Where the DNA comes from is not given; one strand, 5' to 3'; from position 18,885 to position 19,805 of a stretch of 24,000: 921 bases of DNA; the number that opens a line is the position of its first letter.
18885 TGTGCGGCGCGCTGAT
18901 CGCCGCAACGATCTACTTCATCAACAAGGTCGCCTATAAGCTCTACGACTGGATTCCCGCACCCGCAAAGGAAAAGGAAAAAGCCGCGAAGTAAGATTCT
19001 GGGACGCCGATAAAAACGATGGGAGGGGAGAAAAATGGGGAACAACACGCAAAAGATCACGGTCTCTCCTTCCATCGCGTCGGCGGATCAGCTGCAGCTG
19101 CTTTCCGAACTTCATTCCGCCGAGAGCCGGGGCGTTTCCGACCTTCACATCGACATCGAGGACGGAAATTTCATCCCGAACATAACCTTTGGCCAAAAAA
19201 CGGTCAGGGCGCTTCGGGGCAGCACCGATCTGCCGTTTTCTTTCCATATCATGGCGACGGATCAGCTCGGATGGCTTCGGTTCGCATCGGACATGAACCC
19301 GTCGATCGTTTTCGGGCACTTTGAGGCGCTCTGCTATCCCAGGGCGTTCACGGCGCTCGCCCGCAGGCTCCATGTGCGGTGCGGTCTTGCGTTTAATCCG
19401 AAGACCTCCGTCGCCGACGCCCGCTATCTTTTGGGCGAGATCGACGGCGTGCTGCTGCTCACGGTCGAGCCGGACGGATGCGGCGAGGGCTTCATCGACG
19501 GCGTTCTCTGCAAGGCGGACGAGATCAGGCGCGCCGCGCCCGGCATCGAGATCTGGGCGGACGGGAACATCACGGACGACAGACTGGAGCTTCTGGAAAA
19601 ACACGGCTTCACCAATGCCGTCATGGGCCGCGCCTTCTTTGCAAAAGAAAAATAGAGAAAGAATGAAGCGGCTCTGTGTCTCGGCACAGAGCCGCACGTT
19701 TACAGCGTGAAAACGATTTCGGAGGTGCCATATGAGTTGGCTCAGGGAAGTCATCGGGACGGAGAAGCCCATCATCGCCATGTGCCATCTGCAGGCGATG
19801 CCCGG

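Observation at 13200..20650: Complete sgc-type orphan PTS locus (all seven E. coli sgcXBCQAER families) expanded by SIS and NagB-like enzymes, on a lower-GC segment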

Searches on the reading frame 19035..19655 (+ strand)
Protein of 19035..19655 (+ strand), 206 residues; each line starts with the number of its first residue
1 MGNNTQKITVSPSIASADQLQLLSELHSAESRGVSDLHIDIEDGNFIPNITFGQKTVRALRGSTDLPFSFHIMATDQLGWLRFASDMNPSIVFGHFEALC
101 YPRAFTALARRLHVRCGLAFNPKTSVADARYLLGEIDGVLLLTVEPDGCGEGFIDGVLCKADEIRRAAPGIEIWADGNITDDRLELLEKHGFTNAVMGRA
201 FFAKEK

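Call 3: search_protein_families(library=pfam, proteins=[window:19035-19655:+], max_evalue=0.001)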
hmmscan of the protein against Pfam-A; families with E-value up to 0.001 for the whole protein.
window:19035-19655:+ (206 aa): 1 family
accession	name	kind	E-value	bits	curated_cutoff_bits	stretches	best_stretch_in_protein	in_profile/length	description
PF00834.25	Ribul_P_3_epim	-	8.4e-43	146.5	21.1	1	10-202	2-198/198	Ribulose-phosphate 3 epimerase family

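Call 4: search_protein_families(library=ncbifam, proteins=[window:19035-19655:+], max_evalue=0.001)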
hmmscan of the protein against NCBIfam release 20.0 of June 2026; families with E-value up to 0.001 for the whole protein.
window:19035-19655:+ (206 aa): 6 families
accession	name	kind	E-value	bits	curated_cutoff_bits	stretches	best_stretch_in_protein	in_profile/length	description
NF005944.0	PRK08005.1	equivalog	2.3e-45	154.4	376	1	10-204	3-197/210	ribulose-phosphate 3 epimerase family protein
TIGR01163.1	rpe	equivalog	1.8e-35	122.2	212.6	1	10-205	2-201/211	ribulose-phosphate 3-epimerase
NF004076.0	PRK05581.1-4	subfamily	5.4e-34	117.4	165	1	6-205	3-206/221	ribulose-phosphate 3-epimerase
NF007266.0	PRK09722.1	equivalog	5.3e-23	81.7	271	1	7-198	2-197/230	D-allulose 6-phosphate 3-epimerase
NF005986.0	PRK08091.1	equivalog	4e-10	40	264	1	5-203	12-212/229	ribulose-phosphate 3-epimerase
NF010658.0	PRK14057.1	equivalog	0.0009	18.8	530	0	19-78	31-88/254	epimerase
